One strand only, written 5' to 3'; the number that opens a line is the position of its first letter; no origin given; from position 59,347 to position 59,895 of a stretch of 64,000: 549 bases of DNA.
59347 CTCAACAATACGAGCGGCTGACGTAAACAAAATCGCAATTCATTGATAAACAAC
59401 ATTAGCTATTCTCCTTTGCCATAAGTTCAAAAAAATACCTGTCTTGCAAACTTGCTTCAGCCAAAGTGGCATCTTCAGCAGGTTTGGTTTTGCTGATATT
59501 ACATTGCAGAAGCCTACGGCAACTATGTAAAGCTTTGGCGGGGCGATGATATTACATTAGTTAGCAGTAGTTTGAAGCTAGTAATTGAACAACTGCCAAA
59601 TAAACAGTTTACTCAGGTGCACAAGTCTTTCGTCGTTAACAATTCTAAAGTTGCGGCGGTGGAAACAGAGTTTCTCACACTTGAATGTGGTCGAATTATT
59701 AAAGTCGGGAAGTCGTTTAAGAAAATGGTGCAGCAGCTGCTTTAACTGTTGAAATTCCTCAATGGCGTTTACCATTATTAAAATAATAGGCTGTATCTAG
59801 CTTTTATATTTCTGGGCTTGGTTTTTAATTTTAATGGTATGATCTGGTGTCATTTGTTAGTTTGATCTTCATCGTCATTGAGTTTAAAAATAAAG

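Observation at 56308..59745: Second, split paralogue of the permease::M1 module next to a LytTR gene remnant; the ATPase and TCS are lost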

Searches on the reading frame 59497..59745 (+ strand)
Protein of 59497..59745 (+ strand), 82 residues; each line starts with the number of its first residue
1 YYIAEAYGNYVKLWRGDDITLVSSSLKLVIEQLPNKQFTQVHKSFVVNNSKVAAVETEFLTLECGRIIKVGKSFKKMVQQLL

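Call 5: search_protein_families(library=pfam, proteins=[window:59497-59745:+], max_evalue=0.01)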
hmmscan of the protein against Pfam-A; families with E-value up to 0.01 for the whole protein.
window:59497-59745:+ (82 aa): 1 family
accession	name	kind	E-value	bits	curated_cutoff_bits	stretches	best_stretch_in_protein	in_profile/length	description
PF04397.21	LytTR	-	1.2e-10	41.9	22.6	1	2-82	13-97/98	LytTr DNA-binding domain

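Call 8: search_protein_families(library=ncbifam, proteins=[window:59497-59745:+], max_evalue=0.01)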
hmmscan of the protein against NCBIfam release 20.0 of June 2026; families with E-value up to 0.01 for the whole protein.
window:59497-59745:+ (82 aa): 2 families
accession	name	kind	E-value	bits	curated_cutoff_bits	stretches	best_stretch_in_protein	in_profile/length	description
TIGR01056.1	topB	subfamily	0.0053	15.2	515.75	1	5-48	52-95/706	DNA topoisomerase III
NF010684.1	PRK14084.1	equivalog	0.0092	15.7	375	1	28-80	193-250/254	response regulator transcription factor LytR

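Call 39: find_homologous_proteins(query=window:59497-59742:+, max_evalue=0.00001)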
Query window:59497-59742:+ (82 aa): 1 proteins with E <= 0.00001 among 1 candidates.
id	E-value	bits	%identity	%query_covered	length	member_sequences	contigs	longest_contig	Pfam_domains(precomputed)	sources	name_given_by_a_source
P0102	1.2e-43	164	99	98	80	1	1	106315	PF04397.22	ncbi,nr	ncbi:MAG: LytTR family transcriptional regulator [Alteromonadaceae bacterium]|nr:LytTR family transc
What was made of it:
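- The regulator-side breakpoint is mapped only against orthologues, because no same-species full-length regulator was found (call 39).
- Tried and rejected: It returned only the remnant's own NCBI annotation (call 39).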
